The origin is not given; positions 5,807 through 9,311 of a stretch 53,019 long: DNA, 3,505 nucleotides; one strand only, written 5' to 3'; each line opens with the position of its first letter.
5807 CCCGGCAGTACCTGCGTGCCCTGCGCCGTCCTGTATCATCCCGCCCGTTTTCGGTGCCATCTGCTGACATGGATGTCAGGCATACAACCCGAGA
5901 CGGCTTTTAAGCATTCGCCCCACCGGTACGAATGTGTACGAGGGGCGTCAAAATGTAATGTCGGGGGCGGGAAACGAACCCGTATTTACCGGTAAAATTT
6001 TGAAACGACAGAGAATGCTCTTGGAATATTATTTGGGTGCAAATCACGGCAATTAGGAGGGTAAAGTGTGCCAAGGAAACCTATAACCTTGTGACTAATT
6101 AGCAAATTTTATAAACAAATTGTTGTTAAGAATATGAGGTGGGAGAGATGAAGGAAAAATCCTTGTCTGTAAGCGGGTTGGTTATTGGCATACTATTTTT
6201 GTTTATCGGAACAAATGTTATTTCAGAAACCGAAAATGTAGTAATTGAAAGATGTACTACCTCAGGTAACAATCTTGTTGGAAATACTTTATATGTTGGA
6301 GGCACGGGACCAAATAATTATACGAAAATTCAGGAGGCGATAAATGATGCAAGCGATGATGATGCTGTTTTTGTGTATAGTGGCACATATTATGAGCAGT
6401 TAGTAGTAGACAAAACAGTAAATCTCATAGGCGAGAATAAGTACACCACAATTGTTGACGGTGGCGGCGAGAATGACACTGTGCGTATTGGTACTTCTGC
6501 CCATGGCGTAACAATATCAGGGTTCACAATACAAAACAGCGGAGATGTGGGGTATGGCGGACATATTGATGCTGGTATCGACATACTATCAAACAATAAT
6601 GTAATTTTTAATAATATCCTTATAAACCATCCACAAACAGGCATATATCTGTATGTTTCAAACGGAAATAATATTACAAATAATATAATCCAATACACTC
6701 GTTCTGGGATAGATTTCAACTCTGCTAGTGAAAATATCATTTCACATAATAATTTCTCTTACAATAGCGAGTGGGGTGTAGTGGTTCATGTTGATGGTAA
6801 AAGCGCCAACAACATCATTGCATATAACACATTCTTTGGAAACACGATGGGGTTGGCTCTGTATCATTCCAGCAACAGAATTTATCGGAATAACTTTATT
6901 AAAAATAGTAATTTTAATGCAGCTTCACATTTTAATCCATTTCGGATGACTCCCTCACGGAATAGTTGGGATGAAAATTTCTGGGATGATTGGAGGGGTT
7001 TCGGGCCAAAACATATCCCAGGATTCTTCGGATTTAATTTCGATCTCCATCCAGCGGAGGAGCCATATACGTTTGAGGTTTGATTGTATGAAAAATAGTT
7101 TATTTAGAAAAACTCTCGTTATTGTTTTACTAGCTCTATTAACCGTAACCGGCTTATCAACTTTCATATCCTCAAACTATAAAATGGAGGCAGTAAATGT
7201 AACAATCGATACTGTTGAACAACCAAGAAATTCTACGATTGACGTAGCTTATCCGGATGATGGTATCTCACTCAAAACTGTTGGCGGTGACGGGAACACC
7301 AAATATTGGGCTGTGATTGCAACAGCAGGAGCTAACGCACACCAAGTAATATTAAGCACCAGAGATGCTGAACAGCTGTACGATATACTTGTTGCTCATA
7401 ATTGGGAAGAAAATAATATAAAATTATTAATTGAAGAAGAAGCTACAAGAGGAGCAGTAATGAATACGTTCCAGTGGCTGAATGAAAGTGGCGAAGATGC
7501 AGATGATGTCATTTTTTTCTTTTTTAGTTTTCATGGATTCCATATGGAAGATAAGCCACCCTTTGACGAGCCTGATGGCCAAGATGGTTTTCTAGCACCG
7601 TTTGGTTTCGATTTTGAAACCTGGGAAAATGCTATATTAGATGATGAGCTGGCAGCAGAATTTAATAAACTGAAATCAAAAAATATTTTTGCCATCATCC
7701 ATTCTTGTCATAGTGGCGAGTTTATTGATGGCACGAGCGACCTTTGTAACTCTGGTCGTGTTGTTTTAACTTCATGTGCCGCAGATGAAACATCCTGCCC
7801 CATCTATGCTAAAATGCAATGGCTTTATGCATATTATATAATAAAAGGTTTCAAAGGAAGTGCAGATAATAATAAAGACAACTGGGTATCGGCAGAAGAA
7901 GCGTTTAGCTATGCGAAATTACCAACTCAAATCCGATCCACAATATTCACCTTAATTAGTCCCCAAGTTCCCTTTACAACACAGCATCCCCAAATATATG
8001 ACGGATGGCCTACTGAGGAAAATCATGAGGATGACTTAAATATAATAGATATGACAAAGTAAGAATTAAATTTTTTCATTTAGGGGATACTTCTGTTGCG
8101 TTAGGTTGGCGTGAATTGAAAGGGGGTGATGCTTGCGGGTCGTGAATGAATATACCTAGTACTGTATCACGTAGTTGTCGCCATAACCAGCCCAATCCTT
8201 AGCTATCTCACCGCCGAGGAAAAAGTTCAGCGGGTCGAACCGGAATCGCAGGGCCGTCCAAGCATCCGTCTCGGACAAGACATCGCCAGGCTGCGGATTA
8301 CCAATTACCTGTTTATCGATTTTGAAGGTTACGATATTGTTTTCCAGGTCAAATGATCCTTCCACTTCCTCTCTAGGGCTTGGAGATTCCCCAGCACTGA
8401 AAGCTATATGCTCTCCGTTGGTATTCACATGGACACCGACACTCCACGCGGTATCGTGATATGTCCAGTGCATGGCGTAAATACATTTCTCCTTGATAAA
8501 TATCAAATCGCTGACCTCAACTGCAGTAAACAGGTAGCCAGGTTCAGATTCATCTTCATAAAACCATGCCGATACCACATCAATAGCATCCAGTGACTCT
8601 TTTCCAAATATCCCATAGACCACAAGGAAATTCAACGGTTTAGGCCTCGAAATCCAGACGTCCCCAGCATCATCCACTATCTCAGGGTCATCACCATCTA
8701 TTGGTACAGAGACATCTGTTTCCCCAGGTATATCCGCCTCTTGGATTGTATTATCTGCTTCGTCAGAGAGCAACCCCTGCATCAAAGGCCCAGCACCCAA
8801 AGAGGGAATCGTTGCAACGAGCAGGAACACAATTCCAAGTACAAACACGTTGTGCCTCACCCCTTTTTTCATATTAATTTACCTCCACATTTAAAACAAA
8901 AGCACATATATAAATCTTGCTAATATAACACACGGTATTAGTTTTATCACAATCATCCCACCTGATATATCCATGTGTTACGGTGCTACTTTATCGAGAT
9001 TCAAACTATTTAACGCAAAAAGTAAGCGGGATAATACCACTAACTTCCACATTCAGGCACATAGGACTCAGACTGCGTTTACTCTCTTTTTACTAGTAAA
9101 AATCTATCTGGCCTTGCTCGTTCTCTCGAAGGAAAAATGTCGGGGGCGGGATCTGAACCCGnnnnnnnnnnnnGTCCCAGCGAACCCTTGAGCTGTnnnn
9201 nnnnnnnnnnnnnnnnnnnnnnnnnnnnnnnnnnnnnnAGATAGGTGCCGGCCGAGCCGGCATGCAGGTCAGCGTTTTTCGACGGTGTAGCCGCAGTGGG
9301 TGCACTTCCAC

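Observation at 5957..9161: tRNA-Met-targeted AT-rich 3.2-kb islet with a 26-nt tRNA 3'-end direct repeat, matching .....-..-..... palindromes at both ends, and no integrase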

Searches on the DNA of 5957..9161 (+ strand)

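Call 53: search_dna_similar(query=window:5957-9161:+, collection=plasmids, mode=distant)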
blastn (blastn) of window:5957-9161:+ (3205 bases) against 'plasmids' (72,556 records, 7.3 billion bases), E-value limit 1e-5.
No match.

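Call 54: search_dna_similar(query=window:5957-9161:+, collection=phages, mode=distant)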
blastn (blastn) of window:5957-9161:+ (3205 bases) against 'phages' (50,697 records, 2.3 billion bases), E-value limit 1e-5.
No match.
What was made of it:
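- Tried and rejected: The islet DNA has no match in phage or plasmid collections (calls 53, 54).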
